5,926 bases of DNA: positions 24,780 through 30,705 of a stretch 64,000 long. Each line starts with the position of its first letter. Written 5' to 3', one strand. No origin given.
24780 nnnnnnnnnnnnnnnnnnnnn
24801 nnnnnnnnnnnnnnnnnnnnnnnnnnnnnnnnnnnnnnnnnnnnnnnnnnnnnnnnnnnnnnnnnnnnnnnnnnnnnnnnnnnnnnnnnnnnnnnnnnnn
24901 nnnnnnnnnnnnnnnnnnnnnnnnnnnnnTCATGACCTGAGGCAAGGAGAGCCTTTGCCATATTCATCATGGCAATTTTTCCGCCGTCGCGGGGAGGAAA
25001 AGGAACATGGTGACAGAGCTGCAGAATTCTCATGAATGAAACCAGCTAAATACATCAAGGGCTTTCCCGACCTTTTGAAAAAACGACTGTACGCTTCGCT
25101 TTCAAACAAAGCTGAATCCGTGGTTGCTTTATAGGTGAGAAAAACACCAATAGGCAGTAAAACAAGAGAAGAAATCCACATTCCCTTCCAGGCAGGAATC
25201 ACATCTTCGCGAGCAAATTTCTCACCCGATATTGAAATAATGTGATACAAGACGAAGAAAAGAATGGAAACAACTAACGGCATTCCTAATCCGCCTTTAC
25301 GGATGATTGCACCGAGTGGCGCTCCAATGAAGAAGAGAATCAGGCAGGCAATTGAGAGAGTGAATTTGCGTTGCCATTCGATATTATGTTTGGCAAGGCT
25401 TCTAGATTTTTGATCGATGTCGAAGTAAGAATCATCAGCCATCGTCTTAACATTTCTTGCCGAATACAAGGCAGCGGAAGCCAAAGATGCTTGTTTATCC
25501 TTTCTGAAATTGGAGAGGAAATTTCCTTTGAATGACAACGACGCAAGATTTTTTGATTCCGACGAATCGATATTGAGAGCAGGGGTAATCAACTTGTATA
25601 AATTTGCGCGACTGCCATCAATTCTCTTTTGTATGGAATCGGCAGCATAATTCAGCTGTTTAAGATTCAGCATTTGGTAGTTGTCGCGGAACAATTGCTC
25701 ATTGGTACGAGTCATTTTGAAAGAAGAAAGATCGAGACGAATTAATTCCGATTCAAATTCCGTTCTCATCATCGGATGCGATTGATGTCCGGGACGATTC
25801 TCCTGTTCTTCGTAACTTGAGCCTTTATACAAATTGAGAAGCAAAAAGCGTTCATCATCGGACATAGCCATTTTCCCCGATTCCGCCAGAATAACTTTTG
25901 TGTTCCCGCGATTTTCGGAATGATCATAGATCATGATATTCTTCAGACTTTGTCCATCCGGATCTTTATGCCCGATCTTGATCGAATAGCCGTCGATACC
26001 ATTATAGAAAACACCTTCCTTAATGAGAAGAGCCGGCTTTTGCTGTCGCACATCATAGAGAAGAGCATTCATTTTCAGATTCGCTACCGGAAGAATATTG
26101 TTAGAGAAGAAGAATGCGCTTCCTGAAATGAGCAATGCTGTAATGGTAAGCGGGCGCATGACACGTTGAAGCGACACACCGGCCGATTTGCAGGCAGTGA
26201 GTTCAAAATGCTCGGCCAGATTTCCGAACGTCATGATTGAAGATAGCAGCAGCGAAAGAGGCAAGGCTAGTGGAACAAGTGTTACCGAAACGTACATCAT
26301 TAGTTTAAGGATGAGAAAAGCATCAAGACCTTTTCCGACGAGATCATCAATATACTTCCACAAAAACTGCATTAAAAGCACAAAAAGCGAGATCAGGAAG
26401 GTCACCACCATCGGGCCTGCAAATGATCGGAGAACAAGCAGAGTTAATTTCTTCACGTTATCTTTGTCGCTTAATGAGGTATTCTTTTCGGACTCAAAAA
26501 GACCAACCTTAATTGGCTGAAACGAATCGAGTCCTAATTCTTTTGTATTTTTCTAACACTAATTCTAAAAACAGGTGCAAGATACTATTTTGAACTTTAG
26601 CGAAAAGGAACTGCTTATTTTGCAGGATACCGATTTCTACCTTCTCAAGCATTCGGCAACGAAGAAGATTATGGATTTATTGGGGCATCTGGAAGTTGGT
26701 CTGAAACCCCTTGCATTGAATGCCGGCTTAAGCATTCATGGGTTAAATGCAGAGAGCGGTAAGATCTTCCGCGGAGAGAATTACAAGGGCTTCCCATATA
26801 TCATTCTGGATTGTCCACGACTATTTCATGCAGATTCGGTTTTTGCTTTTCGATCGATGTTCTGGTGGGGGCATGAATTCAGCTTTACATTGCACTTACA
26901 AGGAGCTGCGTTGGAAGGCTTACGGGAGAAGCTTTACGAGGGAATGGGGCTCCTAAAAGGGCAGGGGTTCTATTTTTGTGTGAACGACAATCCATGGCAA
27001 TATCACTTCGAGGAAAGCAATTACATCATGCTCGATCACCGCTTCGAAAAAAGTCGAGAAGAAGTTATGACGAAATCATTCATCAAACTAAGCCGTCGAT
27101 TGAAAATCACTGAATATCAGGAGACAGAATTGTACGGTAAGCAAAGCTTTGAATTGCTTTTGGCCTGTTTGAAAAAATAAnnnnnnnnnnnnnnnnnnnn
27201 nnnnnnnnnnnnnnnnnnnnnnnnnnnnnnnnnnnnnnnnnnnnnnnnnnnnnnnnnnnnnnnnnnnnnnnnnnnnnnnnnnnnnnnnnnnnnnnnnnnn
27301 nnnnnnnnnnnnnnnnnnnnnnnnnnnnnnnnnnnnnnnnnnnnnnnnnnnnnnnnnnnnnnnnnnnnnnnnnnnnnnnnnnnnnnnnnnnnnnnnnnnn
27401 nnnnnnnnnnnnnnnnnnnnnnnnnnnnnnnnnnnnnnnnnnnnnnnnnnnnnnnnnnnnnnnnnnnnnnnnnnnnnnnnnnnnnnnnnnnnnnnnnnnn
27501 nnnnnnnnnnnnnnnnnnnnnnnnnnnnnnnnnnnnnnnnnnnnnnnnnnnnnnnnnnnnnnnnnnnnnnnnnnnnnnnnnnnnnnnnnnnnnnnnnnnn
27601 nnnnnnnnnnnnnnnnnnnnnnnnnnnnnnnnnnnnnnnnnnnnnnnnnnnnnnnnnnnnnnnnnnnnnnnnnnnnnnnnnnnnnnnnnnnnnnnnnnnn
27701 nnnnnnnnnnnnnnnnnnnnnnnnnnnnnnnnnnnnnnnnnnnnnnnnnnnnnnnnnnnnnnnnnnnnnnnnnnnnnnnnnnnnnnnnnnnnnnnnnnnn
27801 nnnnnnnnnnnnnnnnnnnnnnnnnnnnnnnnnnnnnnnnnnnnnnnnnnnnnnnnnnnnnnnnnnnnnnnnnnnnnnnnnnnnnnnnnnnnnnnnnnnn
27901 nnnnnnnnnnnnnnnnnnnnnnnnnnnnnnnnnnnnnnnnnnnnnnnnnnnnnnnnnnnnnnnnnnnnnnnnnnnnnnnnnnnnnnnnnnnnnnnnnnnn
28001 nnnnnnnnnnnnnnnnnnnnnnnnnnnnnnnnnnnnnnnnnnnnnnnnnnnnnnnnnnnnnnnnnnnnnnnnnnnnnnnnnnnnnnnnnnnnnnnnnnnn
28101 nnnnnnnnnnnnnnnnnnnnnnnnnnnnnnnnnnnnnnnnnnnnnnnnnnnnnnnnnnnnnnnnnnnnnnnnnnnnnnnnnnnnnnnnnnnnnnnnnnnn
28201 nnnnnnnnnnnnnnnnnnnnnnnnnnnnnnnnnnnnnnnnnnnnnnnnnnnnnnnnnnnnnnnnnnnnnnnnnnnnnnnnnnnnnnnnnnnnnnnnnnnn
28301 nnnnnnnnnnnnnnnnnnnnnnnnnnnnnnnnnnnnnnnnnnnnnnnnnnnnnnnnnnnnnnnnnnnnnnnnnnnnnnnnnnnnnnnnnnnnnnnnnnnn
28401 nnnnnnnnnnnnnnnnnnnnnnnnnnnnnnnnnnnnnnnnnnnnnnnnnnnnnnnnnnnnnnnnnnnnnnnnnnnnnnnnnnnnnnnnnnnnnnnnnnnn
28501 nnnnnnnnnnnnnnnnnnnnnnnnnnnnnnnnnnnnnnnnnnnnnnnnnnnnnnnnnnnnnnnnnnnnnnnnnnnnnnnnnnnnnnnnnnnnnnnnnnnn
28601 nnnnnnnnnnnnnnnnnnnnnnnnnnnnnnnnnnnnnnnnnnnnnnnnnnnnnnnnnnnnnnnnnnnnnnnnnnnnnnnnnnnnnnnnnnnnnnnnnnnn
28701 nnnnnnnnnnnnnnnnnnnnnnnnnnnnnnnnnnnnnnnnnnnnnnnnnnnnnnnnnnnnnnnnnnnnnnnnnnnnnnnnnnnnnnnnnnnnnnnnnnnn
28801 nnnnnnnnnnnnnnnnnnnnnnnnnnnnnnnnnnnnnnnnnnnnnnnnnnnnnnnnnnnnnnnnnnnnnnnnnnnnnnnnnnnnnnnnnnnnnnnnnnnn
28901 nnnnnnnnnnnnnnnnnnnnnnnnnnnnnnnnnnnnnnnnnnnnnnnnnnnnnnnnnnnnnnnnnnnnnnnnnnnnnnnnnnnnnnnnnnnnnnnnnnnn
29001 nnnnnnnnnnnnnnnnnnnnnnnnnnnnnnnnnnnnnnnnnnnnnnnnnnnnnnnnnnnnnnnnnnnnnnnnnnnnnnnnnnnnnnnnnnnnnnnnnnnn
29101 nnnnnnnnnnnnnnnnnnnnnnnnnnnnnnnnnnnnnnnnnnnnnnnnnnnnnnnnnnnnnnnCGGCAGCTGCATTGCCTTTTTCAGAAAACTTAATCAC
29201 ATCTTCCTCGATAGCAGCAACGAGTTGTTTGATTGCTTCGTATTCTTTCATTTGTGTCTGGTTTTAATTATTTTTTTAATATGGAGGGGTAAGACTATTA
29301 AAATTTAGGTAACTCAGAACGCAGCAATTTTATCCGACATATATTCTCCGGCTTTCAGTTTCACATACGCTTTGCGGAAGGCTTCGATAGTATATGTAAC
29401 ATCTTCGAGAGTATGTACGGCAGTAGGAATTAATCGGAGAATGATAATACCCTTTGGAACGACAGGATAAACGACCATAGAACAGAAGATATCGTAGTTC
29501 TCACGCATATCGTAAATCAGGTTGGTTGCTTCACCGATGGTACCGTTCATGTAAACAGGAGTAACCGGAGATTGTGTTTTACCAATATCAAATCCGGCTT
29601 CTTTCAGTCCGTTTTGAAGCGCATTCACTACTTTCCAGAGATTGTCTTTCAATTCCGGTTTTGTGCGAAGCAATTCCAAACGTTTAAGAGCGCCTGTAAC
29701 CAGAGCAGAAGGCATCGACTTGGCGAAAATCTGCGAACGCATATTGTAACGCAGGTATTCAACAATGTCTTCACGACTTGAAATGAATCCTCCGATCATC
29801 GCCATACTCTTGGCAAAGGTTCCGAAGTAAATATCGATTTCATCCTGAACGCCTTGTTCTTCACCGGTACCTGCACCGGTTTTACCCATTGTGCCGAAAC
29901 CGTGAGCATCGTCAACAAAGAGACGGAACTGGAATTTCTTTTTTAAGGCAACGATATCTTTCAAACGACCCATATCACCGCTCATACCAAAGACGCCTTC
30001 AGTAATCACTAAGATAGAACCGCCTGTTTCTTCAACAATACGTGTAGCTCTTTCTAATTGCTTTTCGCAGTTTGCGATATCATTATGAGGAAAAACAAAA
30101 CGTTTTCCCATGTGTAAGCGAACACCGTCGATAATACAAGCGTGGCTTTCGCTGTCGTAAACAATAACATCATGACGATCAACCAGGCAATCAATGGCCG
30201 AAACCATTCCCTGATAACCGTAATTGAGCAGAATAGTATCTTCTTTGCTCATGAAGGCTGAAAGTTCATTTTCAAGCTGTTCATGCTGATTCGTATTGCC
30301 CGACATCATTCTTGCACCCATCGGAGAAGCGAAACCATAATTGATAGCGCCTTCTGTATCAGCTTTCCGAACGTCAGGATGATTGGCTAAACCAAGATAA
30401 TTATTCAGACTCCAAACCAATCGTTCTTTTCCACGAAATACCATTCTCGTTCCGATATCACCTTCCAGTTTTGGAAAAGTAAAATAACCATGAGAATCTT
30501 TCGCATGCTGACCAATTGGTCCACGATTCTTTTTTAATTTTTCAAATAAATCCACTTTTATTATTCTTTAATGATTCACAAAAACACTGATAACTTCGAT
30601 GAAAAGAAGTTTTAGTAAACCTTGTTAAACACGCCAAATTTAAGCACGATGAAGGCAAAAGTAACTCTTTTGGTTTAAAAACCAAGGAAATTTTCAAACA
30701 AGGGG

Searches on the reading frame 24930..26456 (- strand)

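Call 7: search_protein_families(library=pfam, proteins=[window:24930-26456:-])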
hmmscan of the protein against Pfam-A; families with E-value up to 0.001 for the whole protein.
window:24930-26456:- (508 aa): 1 family
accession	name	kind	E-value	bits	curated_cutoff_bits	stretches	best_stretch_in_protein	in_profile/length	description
PF03739.19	LptF_LptG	-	4.7e-75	253.3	27.9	1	8-442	3-352/353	Lipopolysaccharide export system permease LptF/LptG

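Call 8: search_protein_families(library=ncbifam, proteins=[window:24930-26456:-])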
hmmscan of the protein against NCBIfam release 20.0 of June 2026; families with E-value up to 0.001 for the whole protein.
window:24930-26456:- (508 aa): 2 families
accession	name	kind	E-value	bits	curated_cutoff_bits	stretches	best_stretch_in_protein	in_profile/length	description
TIGR04407.1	LptF_YjgP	equivalog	1.6e-51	175.1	230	2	9-245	7-237/347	LPS export ABC transporter permease LptF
TIGR04408.1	LptG_lptG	equivalog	2.3e-32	112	240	2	7-206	5-199/351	LPS export ABC transporter permease LptG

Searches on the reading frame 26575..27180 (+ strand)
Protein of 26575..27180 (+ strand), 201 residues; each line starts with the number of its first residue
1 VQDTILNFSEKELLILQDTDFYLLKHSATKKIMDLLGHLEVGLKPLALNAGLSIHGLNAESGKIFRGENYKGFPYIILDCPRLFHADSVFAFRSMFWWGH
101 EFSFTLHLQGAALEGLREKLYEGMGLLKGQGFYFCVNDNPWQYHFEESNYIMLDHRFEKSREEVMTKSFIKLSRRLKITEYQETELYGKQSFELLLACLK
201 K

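Call 7: search_protein_families(library=pfam, proteins=[window:26575-27180:+])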
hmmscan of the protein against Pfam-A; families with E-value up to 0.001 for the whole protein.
window:26575-27180:+ (201 aa): 0 families

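Call 8: search_protein_families(library=ncbifam, proteins=[window:26575-27180:+])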
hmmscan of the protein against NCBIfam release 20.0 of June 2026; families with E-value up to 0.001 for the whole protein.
window:26575-27180:+ (201 aa): 0 families

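Call 16: find_encoding_contigs(protein=window:26575-27180:+, flank=3000, max_places=10)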
Protein window:26575-27180:+ (201 aa): 1 contig read that carries it; 1 place shown.
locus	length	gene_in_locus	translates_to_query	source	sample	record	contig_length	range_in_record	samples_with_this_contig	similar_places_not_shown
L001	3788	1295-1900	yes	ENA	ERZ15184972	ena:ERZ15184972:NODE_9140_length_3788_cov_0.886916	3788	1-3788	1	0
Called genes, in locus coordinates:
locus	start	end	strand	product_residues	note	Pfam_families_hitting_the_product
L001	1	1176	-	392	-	?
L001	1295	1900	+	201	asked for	-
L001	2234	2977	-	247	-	PF06966:DUF1295, PF04140:ICMT (weak), PF04191:PEMT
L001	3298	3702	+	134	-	PF19569:START_2, PF08327:AHSA1 (weak)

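Call 25: find_homologous_proteins(query=window:26575-27180:+)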
Query window:26575-27180:+ (201 aa): 288 proteins with E <= 0.001 among 443 candidates; the best 120 are listed.
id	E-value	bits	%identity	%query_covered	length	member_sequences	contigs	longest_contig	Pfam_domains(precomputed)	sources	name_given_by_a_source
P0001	7.2e-131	452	100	100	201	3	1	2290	-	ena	-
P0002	8.7e-90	318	70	100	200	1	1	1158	-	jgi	jgi:hypothetical protein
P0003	5.2e-67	244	54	100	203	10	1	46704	-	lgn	-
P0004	3.7e-64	234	53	100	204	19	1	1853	-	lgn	-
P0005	1.7e-63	232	54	100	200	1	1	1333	-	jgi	jgi:hypothetical protein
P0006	3.1e-63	231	51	100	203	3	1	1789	-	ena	-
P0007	1.1e-62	229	52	100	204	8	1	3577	-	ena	-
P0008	1.3e-62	229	51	100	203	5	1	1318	-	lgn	-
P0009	2.5e-62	228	52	100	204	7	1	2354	-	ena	-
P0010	4.1e-62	228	52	99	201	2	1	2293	-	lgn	-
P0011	4.6e-62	227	53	100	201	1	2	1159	-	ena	-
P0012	5.9e-62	227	51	99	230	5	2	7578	-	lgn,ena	-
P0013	6.6e-62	227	50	100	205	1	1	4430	-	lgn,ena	-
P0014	8.1e-62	227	51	99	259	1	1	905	-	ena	-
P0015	8.8e-62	227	51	100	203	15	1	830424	-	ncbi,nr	ncbi:MAG: hypothetical protein IPL24_01785 [Bacteroidetes bacterium]|nr:hypothetical protein [Bacter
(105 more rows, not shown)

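Call 26: list_cluster_members(proteins=[P0001])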
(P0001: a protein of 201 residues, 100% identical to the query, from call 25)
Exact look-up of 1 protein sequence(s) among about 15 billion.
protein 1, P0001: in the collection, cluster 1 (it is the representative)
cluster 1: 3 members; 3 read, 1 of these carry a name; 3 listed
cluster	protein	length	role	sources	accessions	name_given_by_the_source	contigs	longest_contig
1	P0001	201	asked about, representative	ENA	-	-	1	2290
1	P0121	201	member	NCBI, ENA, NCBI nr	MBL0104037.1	MAG: hypothetical protein IPP51_09970 [Bacteroidetes bacterium] | hypothetical protein [Bacteroidota bacterium]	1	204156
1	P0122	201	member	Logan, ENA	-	-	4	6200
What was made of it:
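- The window's 201-aa protein is identical to NCBI MBL0104037.1, from a 204-kb MAG contig with tag IPP51 (call 26).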

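Call 27: find_encoding_contigs(protein=P0121, flank=3000, max_places=10)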
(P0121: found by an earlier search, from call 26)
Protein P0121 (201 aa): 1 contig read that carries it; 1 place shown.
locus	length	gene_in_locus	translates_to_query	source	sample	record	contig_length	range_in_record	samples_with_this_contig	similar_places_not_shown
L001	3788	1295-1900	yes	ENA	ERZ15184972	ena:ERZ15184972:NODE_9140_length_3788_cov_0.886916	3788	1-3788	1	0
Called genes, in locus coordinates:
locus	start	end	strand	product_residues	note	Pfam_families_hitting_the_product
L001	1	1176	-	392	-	?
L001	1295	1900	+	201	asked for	-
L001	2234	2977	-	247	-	PF06966:DUF1295, PF04140:ICMT (weak), PF04191:PEMT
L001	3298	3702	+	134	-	PF19569:START_2, PF08327:AHSA1 (weak)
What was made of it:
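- Tried and rejected: The NCBI MAG contig itself could not be fetched (call 27 returned only L001).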

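Call 28: find_encoding_contigs(protein=P0122, flank=3000, max_places=10)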
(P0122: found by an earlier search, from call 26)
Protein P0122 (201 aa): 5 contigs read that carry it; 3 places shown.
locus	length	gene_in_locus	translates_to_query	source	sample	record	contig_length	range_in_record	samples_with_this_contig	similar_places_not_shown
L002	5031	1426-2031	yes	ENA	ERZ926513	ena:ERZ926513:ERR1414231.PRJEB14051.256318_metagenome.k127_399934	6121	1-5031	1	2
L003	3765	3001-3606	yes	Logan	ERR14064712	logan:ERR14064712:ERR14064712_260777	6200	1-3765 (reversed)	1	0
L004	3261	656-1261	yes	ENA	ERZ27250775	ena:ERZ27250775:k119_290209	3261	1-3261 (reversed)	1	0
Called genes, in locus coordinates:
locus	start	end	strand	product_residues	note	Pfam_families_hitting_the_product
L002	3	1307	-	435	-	?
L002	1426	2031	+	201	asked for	-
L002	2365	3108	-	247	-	PF06966:DUF1295, PF04140:ICMT (weak), PF04191:PEMT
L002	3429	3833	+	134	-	PF19569:START_2, PF08327:AHSA1 (weak)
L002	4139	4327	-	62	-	PF07432:Hc1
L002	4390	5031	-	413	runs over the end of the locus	PF00155:Aminotran_1_2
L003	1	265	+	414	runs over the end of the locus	PF00926:DHBP_synthase, PF00925:GTP_cyclohydro2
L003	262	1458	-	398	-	PF13439:Glyco_transf_4, PF00534:Glycos_transf_1 (weak), PF13692:Glyco_trans_1_4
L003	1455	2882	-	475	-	PF03739:LptF_LptG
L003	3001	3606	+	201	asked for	-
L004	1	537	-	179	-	?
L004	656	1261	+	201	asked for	-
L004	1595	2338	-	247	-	PF06966:DUF1295, PF04140:ICMT (weak), PF04191:PEMT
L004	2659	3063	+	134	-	PF19569:START_2, PF08327:AHSA1 (weak)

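Call 29: find_encoding_contigs(protein=P0001, flank=3000, max_places=10)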
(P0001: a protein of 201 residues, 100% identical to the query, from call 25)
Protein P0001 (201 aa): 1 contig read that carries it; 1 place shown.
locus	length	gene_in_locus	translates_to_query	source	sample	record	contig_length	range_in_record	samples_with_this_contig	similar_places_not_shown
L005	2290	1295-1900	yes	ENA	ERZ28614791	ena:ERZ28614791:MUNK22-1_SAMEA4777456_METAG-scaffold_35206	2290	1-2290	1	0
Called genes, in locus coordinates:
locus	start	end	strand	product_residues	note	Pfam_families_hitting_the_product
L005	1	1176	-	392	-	?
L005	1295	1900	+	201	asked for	-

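Call 36: find_encoding_contigs(protein=P0002, flank=2500, max_places=4)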
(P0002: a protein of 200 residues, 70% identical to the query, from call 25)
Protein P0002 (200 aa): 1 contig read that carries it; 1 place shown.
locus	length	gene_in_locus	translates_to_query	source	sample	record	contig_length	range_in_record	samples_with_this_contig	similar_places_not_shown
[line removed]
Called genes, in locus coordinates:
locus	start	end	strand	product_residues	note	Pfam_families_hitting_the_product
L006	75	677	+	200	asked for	-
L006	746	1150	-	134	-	PF19569:START_2, PF08327:AHSA1 (weak)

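Call 37: find_encoding_contigs(protein=P0003, flank=2500, max_places=4)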
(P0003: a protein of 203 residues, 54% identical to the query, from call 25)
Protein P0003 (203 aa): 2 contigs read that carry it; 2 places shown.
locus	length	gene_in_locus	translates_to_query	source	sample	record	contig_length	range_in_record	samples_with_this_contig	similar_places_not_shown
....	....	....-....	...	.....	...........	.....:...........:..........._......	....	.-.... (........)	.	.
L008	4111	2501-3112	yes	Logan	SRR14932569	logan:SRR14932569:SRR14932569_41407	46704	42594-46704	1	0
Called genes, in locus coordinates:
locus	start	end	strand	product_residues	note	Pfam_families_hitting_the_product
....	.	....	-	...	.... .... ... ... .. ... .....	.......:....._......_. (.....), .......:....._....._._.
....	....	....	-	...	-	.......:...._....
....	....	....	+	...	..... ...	-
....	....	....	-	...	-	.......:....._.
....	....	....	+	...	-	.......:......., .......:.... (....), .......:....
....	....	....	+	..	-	?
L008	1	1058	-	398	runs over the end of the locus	PF13439:Glyco_transf_4 (faint), PF13692:Glyco_trans_1_4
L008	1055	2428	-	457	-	PF03739:LptF_LptG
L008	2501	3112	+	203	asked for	-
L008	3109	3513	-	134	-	PF19569:START_2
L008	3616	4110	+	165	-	?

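Call 38: find_encoding_contigs(protein=P0015, flank=2500, max_places=4)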
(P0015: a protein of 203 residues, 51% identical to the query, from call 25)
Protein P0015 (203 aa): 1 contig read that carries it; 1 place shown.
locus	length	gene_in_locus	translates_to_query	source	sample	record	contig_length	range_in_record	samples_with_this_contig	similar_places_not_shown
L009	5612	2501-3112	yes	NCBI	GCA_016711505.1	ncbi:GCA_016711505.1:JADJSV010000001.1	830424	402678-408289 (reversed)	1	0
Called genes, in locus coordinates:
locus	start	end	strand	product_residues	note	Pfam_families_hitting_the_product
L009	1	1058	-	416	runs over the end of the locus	PF13439:Glyco_transf_4, PF13692:Glyco_trans_1_4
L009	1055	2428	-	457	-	PF03739:LptF_LptG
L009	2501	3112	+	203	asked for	-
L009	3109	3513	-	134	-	PF19569:START_2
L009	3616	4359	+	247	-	PF06966:DUF1295 (weak), PF04140:ICMT (weak), PF04191:PEMT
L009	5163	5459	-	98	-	-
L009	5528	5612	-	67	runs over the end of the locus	-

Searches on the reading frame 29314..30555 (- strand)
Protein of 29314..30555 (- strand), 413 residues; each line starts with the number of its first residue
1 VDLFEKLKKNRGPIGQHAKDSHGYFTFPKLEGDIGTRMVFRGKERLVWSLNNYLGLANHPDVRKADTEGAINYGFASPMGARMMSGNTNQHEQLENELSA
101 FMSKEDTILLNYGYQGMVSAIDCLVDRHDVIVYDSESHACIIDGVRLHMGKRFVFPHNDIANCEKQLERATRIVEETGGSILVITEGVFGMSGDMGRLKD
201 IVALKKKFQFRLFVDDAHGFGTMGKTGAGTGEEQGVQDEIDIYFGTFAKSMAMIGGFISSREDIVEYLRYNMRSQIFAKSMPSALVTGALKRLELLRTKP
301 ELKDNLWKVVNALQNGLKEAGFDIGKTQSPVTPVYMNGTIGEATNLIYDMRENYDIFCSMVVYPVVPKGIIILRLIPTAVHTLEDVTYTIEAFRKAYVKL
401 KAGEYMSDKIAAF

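Call 7: search_protein_families(library=pfam, proteins=[window:29314-30555:-])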
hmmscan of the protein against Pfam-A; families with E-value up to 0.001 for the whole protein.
window:29314-30555:- (413 aa): 1 family
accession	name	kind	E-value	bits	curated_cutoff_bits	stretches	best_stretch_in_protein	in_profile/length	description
PF00155.27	Aminotran_1_2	-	1.2e-37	130.4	19.7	1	46-393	4-361/361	Aminotransferase class I and II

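Call 8: search_protein_families(library=ncbifam, proteins=[window:29314-30555:-])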
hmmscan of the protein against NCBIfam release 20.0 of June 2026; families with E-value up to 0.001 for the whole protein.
window:29314-30555:- (413 aa): 11 families
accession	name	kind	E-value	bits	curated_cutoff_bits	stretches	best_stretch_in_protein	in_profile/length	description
NF047600.1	SerpalmtaseCFB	equivalog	7.3e-94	314.6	640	1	16-401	16-393/395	serine palmitoyltransferase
NF005394.0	PRK06939.1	equivalog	2.3e-89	299.9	460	1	39-400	38-394/397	glycine C-acetyltransferase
NF047599.1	SerpalmtaseBetaP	equivalog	3.4e-83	279.5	500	1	34-397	34-390/394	serine palmitoyltransferase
TIGR00858.1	bioF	equivalog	7.3e-82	275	426.45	1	36-393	14-364/365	8-amino-7-oxononanoate synthase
TIGR01825.1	gly_Cac_T_rel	subfamily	6.5e-81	271.9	535.4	1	18-397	8-379/385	BioF/Kbl family PLP-dependent acyltransferase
TIGR01822.1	2am3keto_CoA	equivalog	1.2e-76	258.2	493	1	39-397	34-387/393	glycine C-acetyltransferase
TIGR01821.1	5aminolev_synth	equivalog_domain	5.3e-65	219.8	338.55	1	43-400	45-397/402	5-aminolevulinate synthase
NF047603.1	SerpalmtaseAlphaP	equivalog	4.9e-62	209.9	670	1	36-396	38-392/399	serine palmitoyltransferase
NF005526.0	PRK07179.1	equivalog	6.2e-47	160.1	428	1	43-400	54-399/407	alpha-hydroxyketone-type quorum-sensing autoinducer synthase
NF004608.1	PRK05937.1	equivalog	2.7e-24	85.7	399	1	79-287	44-249/366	8-amino-7-oxononanoate synthase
NF005697.0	PRK07505.1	subfamily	6.1e-24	84.4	342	1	20-393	25-395/405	hypothetical protein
